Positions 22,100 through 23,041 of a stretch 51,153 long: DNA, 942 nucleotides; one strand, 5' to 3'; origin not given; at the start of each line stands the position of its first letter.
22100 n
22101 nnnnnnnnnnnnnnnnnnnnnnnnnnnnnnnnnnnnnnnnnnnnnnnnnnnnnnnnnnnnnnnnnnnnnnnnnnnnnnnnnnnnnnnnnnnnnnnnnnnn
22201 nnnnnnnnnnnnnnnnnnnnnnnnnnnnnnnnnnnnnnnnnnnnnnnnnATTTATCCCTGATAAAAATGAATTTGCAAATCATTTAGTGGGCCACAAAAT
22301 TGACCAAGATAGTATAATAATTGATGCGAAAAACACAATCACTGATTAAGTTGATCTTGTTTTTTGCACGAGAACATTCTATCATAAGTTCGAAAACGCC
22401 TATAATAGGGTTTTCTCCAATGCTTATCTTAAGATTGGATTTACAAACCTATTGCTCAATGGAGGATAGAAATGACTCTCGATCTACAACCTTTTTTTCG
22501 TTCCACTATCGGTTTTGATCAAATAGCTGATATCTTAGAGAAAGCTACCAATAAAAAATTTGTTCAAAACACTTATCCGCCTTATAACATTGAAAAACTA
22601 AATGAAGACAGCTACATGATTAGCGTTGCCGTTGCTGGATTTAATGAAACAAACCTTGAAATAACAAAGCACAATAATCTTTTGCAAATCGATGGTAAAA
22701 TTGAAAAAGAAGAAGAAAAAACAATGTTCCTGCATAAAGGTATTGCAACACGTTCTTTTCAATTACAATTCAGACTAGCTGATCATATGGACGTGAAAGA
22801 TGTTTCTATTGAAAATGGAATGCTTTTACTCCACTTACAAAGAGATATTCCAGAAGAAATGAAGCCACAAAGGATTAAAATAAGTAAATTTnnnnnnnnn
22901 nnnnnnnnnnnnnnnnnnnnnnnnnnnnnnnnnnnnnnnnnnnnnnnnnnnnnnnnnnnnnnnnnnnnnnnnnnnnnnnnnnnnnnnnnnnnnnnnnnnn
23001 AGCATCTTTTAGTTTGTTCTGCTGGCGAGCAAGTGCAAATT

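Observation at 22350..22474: ROSE-like RNA thermometer in front of a phage-borne IbpA-like small heat-shock gene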

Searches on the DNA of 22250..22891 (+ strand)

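Call 4: search_rna_families(source=window, start=22250, end=22600, threshold=evalue, max_evalue=10, show_alignments=6)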
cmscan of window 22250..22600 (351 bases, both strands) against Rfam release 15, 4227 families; matches with E-value up to 10: 6.
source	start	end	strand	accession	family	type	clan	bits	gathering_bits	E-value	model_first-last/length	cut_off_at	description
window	22392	22471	+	RF00435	ROSE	Cis-reg; thermoregulator;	-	20.1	45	0.8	1-94/94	no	Repression of heat shock gene expression (ROSE) element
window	22315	22407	+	RF00529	snoMe28S-Am2589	Gene; snRNA; snoRNA; CD-box;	-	17.8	37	4.2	1-109/109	no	Small nucleolar RNA Me28S-Am2589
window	22342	22396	+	RF00310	snoZ165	Gene; snRNA; snoRNA; CD-box;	-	16.9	90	2.2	33-89/92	no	Small nucleolar RNA Z165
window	22301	22383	-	RF00739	MIR476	Gene; miRNA;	-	15.6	80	5.2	1-92/92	no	MIR476 microRNA precursor family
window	22310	22379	+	RF02436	SpF43_sRNA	Gene; sRNA;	-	14.1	70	6.8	1-99/99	no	Streptococcus sRNA SpF43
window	22427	22549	+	RF01435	S_pombe_snR5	Gene; snRNA; snoRNA; HACA-box;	CL00038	13.7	80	7.1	1-143/143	no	small nucleolar RNA snR5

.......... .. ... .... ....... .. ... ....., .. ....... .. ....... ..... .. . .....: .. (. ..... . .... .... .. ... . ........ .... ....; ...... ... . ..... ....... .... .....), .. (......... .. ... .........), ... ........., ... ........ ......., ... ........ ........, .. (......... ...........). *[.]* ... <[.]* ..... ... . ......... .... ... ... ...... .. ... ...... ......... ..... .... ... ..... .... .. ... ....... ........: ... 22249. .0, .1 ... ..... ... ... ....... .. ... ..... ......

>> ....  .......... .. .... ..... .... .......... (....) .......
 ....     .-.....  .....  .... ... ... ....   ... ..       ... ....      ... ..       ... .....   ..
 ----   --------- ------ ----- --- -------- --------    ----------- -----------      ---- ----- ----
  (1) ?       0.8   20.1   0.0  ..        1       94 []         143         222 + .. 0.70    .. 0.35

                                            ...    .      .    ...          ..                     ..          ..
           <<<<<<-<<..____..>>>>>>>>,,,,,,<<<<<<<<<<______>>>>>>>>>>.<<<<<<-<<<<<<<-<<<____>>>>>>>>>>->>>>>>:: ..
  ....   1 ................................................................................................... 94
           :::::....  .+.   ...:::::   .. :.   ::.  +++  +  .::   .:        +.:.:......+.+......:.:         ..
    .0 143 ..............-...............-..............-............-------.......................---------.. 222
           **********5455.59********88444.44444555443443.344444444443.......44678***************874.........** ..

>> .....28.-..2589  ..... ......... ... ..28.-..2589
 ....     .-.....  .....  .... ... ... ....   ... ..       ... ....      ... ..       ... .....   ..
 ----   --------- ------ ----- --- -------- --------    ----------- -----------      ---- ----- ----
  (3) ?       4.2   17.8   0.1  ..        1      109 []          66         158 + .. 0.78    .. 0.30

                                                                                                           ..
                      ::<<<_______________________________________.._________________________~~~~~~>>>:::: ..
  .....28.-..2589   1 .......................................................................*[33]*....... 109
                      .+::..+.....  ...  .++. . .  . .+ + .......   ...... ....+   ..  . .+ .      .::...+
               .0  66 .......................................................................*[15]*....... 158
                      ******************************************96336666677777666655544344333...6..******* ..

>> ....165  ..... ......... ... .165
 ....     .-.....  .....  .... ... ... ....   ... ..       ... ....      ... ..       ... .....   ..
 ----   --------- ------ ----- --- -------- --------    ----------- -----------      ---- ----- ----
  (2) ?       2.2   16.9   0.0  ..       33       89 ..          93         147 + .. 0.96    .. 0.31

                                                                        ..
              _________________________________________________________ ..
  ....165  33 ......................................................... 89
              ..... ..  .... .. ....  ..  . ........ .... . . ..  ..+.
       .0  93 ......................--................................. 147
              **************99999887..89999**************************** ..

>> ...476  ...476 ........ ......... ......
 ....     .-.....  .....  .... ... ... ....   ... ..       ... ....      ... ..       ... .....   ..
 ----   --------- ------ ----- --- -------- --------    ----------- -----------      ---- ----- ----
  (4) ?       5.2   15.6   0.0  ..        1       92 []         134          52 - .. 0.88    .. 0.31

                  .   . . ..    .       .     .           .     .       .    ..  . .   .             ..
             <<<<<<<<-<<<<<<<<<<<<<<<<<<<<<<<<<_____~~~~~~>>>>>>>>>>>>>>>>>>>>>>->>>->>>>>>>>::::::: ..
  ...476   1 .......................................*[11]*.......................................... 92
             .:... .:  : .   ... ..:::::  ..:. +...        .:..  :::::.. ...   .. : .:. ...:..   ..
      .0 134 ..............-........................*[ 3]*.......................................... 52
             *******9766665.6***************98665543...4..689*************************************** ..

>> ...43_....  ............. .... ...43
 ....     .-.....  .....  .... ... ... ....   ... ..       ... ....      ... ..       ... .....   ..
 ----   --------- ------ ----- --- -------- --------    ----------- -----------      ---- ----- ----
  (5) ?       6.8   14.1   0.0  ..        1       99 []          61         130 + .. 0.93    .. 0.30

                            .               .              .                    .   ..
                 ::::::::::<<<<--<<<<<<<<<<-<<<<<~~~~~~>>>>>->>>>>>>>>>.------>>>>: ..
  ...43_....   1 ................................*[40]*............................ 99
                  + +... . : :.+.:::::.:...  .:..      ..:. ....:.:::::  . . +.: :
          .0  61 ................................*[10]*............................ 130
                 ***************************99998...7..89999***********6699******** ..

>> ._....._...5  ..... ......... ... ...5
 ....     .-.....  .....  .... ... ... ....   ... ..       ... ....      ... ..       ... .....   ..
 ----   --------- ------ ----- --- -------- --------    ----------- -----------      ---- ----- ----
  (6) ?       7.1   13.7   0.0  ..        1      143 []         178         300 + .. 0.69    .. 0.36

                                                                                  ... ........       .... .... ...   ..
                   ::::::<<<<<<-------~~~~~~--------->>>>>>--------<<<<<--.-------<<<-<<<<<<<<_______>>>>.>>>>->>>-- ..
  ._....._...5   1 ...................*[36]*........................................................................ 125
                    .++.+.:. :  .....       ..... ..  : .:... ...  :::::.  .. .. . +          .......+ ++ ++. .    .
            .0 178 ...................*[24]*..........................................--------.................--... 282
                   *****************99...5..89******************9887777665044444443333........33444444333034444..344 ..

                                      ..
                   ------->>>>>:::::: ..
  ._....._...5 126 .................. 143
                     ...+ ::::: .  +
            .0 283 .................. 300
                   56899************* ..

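Call 26: search_rna_families(sources=[L247, L248, L249, L043, L047, L025, L015, L040], threshold=evalue, max_evalue=1, show_alignments=4)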
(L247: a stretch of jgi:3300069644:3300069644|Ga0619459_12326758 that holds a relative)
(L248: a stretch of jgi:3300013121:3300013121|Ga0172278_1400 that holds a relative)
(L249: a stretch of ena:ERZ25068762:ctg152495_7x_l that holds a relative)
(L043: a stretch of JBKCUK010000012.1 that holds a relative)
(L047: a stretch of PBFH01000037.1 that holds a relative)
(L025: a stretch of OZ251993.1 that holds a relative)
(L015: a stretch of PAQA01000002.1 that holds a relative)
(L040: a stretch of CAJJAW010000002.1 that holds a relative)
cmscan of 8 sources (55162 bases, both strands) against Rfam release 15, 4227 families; matches with E-value up to 1: 5.
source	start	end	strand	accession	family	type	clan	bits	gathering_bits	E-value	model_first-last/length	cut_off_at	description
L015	2900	2998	+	RF00435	ROSE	Cis-reg; thermoregulator;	-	35.7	45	0.099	1-94/94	no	Repression of heat shock gene expression (ROSE) element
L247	3726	3821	-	RF02964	DUF3800-V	Gene; sRNA;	-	31.7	37.4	0.01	1-96/96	no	DUF3800-V RNA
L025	3502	3567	-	RF01393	isrJ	Gene; sRNA;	-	28.3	37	0.34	1-75/75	no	isrJ Hfq binding RNA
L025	3409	3536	+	RF00506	Thr_leader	Cis-reg; leader;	-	28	55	0.34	1-118/118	no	Threonine operon leader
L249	4236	4326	-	RF00026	U6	Gene; snRNA; splicing;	CL00009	21.9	44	0.4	1-105/105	no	U6 spliceosomal RNA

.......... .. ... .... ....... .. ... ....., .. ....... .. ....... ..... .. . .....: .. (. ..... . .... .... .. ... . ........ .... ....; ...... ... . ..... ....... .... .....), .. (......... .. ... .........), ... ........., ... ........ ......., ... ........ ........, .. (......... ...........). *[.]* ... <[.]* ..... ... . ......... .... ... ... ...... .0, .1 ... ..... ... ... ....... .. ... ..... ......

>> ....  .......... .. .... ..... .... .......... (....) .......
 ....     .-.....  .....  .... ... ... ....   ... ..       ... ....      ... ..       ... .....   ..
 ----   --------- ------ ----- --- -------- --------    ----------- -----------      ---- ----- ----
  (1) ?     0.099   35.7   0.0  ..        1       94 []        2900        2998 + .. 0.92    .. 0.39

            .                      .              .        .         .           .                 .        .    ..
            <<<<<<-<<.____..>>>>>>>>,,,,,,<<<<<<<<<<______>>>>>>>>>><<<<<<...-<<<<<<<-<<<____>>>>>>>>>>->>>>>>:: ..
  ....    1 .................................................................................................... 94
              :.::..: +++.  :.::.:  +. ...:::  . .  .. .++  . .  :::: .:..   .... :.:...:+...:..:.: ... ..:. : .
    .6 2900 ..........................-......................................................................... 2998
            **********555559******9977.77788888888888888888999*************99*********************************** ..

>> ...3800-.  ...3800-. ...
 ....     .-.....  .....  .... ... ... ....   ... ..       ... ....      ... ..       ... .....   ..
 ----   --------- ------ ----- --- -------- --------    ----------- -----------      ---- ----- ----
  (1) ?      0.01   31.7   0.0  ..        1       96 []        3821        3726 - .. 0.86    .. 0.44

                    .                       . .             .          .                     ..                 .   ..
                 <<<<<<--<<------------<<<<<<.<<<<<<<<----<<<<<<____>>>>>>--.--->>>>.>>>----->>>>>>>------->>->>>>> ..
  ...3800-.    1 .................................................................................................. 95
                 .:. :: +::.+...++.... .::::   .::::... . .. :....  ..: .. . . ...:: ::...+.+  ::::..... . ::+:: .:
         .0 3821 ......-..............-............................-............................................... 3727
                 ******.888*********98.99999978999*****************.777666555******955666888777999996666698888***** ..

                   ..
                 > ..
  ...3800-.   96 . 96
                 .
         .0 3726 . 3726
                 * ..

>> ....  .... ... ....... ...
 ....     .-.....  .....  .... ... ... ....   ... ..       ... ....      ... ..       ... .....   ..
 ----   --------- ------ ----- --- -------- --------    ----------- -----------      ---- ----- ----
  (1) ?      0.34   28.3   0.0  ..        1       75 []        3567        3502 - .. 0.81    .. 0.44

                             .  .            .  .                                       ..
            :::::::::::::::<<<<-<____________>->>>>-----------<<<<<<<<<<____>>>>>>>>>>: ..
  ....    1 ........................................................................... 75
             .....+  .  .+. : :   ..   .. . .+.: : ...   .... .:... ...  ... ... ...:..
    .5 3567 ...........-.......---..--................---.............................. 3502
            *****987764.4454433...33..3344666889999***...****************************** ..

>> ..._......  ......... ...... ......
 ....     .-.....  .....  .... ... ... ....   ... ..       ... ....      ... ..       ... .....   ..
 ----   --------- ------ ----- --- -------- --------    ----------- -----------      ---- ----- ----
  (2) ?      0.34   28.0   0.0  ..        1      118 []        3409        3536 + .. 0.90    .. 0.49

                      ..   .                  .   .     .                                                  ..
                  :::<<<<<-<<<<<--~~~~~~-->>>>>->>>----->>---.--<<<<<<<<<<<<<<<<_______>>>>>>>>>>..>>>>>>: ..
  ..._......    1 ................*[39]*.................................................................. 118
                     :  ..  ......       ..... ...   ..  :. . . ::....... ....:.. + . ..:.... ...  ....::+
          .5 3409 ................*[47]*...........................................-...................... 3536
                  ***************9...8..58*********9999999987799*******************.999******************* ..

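Call 27: search_rna_families(sources=[L007, L008, L009, L010, L011, L012, L013, L014, L016, L017, L018, L019, L020, L021, L022, L023, L024, L026, L027, L028], threshold=gathering)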
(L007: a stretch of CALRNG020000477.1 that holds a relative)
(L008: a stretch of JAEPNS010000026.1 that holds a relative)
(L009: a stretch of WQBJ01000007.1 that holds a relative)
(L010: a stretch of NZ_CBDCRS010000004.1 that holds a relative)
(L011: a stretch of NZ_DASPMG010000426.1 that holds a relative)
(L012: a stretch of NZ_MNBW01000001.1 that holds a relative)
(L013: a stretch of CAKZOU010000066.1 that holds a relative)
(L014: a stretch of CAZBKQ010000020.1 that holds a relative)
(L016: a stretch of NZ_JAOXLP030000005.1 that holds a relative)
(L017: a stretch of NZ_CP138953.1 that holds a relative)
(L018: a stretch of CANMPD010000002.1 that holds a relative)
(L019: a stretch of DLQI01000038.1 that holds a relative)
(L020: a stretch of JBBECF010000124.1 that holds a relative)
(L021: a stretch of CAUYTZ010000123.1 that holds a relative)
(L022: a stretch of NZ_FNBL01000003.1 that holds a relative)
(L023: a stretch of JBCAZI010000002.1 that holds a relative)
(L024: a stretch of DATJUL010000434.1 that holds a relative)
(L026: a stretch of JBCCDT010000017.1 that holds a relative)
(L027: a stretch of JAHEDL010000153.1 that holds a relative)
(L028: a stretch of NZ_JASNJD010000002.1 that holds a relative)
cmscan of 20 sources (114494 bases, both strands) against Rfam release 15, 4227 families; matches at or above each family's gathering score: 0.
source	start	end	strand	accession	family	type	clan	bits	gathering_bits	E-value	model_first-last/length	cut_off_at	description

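Call 39: search_rna_families(sources=[L060, L062, L081, L038, L046, L056, L252, L257, L251, L254, L020], threshold=evalue, max_evalue=10, show_alignments=2)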
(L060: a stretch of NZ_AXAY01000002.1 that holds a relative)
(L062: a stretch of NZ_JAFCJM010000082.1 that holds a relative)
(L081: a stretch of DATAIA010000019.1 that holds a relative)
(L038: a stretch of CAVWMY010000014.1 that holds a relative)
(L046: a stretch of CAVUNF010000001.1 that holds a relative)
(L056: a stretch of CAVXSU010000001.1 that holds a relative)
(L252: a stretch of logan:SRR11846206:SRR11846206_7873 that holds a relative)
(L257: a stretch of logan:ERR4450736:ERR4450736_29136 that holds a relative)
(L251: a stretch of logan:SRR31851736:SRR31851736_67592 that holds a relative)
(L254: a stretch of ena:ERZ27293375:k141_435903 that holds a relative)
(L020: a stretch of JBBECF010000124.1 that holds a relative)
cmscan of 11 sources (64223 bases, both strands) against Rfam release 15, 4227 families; matches with E-value up to 10: 15.
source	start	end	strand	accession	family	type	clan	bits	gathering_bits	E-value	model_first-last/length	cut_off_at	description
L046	1242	1336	+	RF00435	ROSE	Cis-reg; thermoregulator;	-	77.8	45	5.2e-10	1-94/94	no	Repression of heat shock gene expression (ROSE) element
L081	2905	3001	+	RF00435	ROSE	Cis-reg; thermoregulator;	-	71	45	1.1e-08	1-94/94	no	Repression of heat shock gene expression (ROSE) element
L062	2908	3007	+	RF00435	ROSE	Cis-reg; thermoregulator;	-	70.8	45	1.3e-08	1-94/94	no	Repression of heat shock gene expression (ROSE) element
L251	3118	3191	+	RF00005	tRNA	Gene; tRNA;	CL00001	67.1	29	1.9e-12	1-71/71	no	tRNA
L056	2907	3001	+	RF00435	ROSE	Cis-reg; thermoregulator;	-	66.3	45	9.8e-08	1-94/94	no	Repression of heat shock gene expression (ROSE) element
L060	2909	3007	+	RF00435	ROSE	Cis-reg; thermoregulator;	-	64.2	45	2.6e-07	1-94/94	no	Repression of heat shock gene expression (ROSE) element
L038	2909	3001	+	RF00435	ROSE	Cis-reg; thermoregulator;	-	54.6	45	2.1e-05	1-94/94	no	Repression of heat shock gene expression (ROSE) element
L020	2896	3001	+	RF00435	ROSE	Cis-reg; thermoregulator;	-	37.1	45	0.061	1-94/94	no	Repression of heat shock gene expression (ROSE) element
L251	3156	3293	-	RF02194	HPnc0260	Gene; antisense;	-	35.9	59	3.8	1-156/156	no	Bacterial antisense RNA HPnc0260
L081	4165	4254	-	RF01671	P18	Gene; sRNA;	-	28.9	60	0.96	1-135/135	no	Pseudomonas sRNA P18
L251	1430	1552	-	RF00515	PyrR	Cis-reg;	-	28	54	9.4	1-115/115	no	PyrR binding site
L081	4209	4271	-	RF03991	mir-9209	Gene; miRNA;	-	23.5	90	2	1-72/72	no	mir-9209 microRNA precursor family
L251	1902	1975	+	RF03566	mir-4875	Gene; miRNA;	-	23.4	90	3.2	1-73/73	no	mir-4875 microRNA precursor family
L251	1430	1476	-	RF02399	NsiR1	Gene; sRNA;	-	22.6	39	4.4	1-60/60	no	Nitrogen stress-induced RNA 1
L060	716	815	+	RF02421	Bp1_684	Gene; sRNA;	-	20.1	44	5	1-113/113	no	Burkholderia sRNA Bp1_Cand684_SIPHT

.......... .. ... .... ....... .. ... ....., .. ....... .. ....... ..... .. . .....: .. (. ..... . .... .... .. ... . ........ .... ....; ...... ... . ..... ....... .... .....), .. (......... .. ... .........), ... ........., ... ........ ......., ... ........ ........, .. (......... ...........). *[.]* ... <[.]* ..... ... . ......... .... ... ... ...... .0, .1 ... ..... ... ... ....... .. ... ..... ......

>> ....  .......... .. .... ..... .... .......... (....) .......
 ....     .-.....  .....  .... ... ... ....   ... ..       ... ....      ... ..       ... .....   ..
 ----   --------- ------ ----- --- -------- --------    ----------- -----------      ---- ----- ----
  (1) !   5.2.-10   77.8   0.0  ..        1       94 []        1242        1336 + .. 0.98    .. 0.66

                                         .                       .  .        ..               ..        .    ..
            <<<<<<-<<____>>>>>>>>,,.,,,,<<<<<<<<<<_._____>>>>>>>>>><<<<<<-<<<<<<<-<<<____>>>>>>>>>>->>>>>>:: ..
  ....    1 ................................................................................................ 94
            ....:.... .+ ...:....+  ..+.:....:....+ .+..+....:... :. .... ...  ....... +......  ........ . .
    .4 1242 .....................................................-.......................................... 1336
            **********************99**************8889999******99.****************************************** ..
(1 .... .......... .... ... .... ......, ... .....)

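Call 53: build_rna_model(alignment_id=A4, structure=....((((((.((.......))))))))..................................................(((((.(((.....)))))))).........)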
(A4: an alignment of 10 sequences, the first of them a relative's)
Model R1 built from alignment A4 (10 sequences, 109 columns); structure: as given.
model positions 89; base pairs 16; branch points 1; effective number of sequences 5.98; information 0.64 bits per position. Calibrated on 0.2 Mb of random sequence (short: E-values are rough).
structure used (alignment columns):
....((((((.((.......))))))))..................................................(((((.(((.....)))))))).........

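Call 55: search_with_rna_model(model_id=R1, source=window, max_evalue=10, show_alignments=1)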
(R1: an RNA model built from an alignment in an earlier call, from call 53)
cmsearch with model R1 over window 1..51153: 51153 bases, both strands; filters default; matches with E-value up to 10: 5.
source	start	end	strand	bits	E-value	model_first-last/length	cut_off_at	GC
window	22388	22474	+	65.4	2.4e-15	1-89/89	no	0.36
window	28774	28832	-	17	0.014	1-89/89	no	0.29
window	30725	30772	+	13.6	0.11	37-84/89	no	0.25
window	28285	28346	+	12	0.29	1-89/89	no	0.53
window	18663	18735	-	11.9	0.31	1-89/89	no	0.4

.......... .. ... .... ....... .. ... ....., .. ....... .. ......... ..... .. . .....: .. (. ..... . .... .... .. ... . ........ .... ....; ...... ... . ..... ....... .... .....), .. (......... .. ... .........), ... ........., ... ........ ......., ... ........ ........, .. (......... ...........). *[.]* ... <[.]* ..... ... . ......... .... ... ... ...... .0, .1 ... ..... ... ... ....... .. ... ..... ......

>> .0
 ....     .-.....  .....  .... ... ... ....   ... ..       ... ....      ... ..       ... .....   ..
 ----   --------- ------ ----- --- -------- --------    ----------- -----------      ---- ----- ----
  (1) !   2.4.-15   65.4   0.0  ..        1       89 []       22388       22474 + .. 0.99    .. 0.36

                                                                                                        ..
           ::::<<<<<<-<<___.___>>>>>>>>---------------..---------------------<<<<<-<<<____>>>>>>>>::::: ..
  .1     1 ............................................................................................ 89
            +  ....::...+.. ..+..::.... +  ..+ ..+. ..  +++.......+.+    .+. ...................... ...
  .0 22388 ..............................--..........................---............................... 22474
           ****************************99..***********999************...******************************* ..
